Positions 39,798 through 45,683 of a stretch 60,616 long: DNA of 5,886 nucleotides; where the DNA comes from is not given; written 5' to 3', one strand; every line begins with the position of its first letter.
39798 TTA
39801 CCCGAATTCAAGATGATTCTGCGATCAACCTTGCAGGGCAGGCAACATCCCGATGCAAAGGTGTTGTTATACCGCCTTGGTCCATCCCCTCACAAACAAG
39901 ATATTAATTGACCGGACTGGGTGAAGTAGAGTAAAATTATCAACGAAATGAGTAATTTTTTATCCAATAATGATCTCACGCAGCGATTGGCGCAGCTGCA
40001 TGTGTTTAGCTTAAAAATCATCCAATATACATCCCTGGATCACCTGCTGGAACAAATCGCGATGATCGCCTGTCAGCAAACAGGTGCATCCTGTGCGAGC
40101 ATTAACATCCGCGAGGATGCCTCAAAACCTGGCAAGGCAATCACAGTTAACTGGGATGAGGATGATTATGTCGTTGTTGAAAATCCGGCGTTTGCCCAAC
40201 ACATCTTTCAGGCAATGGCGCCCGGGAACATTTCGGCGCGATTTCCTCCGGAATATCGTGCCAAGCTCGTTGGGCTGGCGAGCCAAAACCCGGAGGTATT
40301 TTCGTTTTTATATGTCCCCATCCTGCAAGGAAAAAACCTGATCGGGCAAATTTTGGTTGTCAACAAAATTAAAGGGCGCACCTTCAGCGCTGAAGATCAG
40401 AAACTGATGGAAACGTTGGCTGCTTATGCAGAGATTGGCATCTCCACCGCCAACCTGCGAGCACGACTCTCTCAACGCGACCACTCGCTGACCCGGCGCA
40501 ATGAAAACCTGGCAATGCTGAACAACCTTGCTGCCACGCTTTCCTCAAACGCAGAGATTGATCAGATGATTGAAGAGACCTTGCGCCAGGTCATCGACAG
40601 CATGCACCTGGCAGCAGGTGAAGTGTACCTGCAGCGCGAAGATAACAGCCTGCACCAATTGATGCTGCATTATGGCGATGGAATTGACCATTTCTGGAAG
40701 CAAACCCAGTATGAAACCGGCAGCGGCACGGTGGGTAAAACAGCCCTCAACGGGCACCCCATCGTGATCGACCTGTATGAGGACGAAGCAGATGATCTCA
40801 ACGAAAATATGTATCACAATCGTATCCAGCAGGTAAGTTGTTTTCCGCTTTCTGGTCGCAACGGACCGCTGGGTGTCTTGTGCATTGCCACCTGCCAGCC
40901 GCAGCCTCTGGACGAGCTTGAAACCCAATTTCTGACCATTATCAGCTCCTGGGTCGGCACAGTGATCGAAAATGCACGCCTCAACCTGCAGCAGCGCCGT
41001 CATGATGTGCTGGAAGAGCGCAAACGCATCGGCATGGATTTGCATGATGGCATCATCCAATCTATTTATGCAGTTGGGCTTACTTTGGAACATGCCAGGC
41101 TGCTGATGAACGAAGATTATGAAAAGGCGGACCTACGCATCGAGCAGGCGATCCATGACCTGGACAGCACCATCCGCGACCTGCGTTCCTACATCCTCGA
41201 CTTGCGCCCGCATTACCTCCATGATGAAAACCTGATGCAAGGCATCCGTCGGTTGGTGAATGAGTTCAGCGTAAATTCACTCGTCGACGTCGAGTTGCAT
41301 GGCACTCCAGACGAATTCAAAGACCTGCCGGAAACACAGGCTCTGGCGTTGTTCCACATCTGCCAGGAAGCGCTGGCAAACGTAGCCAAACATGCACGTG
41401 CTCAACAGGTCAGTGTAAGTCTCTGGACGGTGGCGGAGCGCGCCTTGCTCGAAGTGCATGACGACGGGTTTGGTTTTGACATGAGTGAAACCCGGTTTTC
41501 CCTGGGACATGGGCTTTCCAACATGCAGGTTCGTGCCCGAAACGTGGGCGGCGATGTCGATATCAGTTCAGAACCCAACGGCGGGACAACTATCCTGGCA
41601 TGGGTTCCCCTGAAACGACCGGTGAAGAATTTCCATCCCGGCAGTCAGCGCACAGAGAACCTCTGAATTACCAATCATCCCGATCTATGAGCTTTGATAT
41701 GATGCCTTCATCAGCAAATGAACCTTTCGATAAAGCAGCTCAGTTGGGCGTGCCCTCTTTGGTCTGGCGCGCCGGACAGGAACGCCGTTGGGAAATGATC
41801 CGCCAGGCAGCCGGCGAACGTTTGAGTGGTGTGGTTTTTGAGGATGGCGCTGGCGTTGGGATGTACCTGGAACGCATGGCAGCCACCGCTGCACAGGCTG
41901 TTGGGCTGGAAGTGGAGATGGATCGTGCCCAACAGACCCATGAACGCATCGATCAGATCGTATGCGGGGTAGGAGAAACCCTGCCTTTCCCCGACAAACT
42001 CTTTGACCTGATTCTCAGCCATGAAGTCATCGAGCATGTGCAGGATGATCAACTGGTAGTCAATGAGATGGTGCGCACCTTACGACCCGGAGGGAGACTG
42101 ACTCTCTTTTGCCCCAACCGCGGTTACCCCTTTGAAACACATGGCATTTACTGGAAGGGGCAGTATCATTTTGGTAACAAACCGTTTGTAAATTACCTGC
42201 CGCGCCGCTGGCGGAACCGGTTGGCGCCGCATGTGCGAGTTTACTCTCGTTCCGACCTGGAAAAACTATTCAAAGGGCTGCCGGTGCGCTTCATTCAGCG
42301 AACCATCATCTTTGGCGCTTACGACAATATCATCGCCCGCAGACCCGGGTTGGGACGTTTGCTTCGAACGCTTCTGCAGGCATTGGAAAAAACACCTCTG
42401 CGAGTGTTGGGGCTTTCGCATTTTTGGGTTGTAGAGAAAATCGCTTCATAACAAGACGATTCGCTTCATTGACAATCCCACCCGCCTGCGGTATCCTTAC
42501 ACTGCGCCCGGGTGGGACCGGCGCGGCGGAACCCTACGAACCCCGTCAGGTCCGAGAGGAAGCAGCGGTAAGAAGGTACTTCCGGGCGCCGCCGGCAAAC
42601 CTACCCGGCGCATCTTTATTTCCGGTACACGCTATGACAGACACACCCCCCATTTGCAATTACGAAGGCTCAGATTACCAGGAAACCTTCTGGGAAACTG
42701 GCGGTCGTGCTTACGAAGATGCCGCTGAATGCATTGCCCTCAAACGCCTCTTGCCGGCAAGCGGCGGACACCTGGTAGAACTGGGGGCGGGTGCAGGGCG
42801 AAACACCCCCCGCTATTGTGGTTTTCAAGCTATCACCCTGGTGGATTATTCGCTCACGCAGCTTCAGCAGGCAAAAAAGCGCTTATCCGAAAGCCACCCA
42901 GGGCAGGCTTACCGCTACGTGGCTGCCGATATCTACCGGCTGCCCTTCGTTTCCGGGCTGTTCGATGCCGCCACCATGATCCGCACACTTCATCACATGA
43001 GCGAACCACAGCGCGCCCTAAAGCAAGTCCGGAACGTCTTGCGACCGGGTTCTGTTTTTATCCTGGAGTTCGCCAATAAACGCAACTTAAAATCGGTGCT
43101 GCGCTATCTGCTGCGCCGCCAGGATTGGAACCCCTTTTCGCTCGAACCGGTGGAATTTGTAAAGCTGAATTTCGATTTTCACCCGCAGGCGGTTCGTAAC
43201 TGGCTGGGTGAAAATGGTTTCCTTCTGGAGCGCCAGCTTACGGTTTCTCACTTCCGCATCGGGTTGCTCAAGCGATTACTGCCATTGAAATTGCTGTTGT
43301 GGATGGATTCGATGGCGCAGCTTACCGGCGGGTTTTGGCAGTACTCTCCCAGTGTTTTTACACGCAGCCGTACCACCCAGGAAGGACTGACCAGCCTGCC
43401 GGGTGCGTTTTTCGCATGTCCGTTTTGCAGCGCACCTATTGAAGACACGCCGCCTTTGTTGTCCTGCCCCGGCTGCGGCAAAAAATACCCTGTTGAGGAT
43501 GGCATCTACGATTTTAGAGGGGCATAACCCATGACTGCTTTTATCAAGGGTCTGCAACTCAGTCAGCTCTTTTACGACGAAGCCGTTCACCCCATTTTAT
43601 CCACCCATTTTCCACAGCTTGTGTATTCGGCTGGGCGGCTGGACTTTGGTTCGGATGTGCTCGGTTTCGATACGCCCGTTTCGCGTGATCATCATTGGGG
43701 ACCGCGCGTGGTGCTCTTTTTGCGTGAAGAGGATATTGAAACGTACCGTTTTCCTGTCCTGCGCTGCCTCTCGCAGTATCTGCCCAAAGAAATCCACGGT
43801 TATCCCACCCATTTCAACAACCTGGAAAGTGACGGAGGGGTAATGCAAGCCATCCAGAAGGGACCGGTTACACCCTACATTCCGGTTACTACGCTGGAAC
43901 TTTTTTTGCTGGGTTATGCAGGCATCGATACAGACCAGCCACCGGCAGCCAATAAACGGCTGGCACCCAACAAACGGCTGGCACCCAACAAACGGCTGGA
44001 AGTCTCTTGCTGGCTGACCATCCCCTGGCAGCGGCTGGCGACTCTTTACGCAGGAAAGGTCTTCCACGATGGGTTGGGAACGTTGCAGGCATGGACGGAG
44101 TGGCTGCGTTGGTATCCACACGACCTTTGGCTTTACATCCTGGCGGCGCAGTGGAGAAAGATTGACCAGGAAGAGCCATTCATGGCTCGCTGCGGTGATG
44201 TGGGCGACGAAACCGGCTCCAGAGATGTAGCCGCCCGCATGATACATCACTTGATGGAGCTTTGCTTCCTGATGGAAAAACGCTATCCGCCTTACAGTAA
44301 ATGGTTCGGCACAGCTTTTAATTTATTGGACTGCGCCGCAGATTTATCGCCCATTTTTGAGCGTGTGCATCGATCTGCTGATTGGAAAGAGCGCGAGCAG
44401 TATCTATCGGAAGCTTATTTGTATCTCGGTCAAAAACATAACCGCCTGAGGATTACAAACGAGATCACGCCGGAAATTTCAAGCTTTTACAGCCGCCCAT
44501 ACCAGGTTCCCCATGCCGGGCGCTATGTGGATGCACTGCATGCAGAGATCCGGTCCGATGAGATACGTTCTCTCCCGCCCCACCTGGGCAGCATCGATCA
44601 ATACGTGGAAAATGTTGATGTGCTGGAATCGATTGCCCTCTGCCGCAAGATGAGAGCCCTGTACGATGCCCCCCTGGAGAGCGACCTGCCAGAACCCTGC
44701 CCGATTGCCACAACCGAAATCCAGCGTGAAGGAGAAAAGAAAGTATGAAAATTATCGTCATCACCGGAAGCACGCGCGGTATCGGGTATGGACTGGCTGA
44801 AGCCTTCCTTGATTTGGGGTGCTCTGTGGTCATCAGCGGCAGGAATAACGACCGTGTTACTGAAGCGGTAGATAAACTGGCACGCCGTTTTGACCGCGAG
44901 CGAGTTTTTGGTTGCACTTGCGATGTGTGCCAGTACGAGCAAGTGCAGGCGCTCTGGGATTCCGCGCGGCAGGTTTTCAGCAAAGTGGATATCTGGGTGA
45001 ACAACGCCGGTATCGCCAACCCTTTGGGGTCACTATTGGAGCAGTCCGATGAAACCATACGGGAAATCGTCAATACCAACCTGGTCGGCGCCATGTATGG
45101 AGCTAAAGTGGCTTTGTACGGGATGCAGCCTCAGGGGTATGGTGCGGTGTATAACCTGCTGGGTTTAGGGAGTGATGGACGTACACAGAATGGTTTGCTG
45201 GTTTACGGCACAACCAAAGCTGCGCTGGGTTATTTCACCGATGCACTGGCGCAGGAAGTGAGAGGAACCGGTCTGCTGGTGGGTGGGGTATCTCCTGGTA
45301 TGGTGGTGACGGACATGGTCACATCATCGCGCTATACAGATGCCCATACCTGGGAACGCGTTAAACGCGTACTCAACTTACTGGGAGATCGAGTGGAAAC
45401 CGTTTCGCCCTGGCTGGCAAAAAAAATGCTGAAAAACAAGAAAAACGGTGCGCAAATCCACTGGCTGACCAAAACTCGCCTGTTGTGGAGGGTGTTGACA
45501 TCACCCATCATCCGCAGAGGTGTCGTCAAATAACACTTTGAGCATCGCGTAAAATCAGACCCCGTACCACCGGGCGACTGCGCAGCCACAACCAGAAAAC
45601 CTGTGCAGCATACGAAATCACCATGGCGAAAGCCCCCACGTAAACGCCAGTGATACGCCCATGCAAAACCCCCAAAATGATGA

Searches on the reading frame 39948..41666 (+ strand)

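Call 23: search_protein_families(library=pfam, proteins=[window:39948-41666:+], max_evalue=0.0001)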
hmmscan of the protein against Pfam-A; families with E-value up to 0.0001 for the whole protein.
window:39948-41666:+ (572 aa): 5 families
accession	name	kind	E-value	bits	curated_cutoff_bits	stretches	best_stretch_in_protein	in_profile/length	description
PF13185.12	GAF_2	-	7.3e-20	72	28.6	2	202-341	2-136/136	GAF domain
PF01590.32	GAF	-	3.9e-17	63.5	22.4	2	204-339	2-132/133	GAF domain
PF02518.31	HATPase_c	-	3e-13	50.6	26.4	1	465-556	3-110/111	Histidine kinase-, DNA gyrase B-, and HSP90-like ATPase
PF07730.19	HisKA_3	-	7.5e-12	46.1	24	1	357-422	1-66/68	Histidine kinase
PF13492.12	GAF_3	-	1.2e-11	45.6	27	0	203-342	1-129/129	GAF domain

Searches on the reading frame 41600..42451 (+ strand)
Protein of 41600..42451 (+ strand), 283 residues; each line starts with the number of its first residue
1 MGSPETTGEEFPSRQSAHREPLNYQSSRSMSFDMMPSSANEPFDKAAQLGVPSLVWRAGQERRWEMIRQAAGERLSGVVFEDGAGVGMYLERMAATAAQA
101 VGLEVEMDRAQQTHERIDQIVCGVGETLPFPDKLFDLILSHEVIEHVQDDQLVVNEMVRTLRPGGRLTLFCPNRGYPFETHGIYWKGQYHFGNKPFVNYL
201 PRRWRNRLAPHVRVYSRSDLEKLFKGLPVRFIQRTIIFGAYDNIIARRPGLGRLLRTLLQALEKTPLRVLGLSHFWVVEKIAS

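Call 23: search_protein_families(library=pfam, proteins=[window:41600-42451:+], max_evalue=0.0001)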
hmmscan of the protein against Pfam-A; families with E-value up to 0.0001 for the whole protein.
window:41600-42451:+ (283 aa): 6 families
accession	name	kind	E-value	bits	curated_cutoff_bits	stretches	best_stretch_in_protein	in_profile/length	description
PF08241.18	Methyltransf_11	-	5.5e-17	62.6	21.2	1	83-168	4-94/95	Methyltransferase domain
PF13649.12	Methyltransf_25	-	7.5e-11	43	27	1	81-165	3-97/97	Methyltransferase domain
PF13489.12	Methyltransf_23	-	4.4e-10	40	27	1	68-225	13-155/164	Methyltransferase domain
PF08242.18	Methyltransf_12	-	1.1e-07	32.9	30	1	83-167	4-98/98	Methyltransferase domain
PF13847.12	Methyltransf_31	-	2.4e-06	27.7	27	1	116-169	55-109/145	Methyltransferase domain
PF01209.24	Ubie_methyltran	-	1.8e-05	24.6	20.1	1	107-169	89-151/233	ubiE/COQ5 methyltransferase family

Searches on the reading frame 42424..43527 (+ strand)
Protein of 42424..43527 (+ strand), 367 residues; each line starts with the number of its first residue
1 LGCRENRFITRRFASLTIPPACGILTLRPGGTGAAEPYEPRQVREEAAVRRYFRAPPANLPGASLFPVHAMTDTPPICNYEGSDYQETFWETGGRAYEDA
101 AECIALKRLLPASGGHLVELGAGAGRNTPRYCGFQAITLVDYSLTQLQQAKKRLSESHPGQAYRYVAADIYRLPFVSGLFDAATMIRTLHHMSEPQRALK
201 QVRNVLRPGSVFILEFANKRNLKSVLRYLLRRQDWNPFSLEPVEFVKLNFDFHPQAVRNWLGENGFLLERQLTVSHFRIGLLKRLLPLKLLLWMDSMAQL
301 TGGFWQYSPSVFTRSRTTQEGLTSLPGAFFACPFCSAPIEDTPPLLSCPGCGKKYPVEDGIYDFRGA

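Call 23: search_protein_families(library=pfam, proteins=[window:42424-43527:+], max_evalue=0.0001)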
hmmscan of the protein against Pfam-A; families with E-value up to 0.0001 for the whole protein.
window:42424-43527:+ (367 aa): 6 families
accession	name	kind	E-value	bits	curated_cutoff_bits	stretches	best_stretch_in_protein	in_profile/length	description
PF08241.18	Methyltransf_11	-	9.1e-18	65.1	21.2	1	119-214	2-95/95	Methyltransferase domain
PF13649.12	Methyltransf_25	-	4.2e-15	56.7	27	1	118-209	2-96/97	Methyltransferase domain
PF08242.18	Methyltransf_12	-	1.7e-12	48.3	30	1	118-212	1-98/98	Methyltransferase domain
PF13489.12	Methyltransf_23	-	1.6e-10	41.4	27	1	106-266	13-159/164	Methyltransferase domain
PF13847.12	Methyltransf_31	-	2e-10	41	27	1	113-221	3-117/145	Methyltransferase domain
PF01209.24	Ubie_methyltran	-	2.9e-07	30.5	20.1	1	136-220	74-158/233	ubiE/COQ5 methyltransferase family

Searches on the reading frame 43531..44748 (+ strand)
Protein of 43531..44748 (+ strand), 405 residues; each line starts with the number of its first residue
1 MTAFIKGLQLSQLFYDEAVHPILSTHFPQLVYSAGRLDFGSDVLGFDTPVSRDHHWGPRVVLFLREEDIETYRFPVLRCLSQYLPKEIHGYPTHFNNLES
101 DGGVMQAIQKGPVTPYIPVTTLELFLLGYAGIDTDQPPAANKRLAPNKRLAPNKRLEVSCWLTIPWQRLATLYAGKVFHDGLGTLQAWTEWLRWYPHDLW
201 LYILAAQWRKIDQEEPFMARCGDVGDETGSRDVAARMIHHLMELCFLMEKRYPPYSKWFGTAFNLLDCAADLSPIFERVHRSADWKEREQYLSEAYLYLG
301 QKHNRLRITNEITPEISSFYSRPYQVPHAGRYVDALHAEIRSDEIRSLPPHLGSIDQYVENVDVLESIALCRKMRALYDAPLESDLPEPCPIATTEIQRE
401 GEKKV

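Call 23: search_protein_families(library=pfam, proteins=[window:43531-44748:+], max_evalue=0.0001)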
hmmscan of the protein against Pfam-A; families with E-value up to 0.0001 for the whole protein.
window:43531-44748:+ (405 aa): 1 family
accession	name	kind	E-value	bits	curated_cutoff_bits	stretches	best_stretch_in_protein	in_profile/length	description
PF13228.11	DUF4037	-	3e-31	108.6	22.1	1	161-259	1-101/101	Domain of unknown function (DUF4037)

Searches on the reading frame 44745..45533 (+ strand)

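Call 23: search_protein_families(library=pfam, proteins=[window:44745-45533:+], max_evalue=0.0001)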
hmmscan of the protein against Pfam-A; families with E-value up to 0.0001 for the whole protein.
window:44745-45533:+ (262 aa): 4 families
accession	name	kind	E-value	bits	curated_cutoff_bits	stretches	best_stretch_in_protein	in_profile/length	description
PF00106.31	adh_short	-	1.2e-39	136.2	26.6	1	2-196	1-191/195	short chain dehydrogenase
PF13561.12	adh_short_C2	-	1.9e-34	119.7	27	1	10-196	5-185/236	Enoyl-(Acyl carrier protein) reductase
PF23441.1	SDR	-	4.3e-06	26.7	27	1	4-199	10-206/258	SDR-like rossmann domain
PF08659.16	KR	-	9.2e-06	26.1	22.6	1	4-115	3-115/180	KR domain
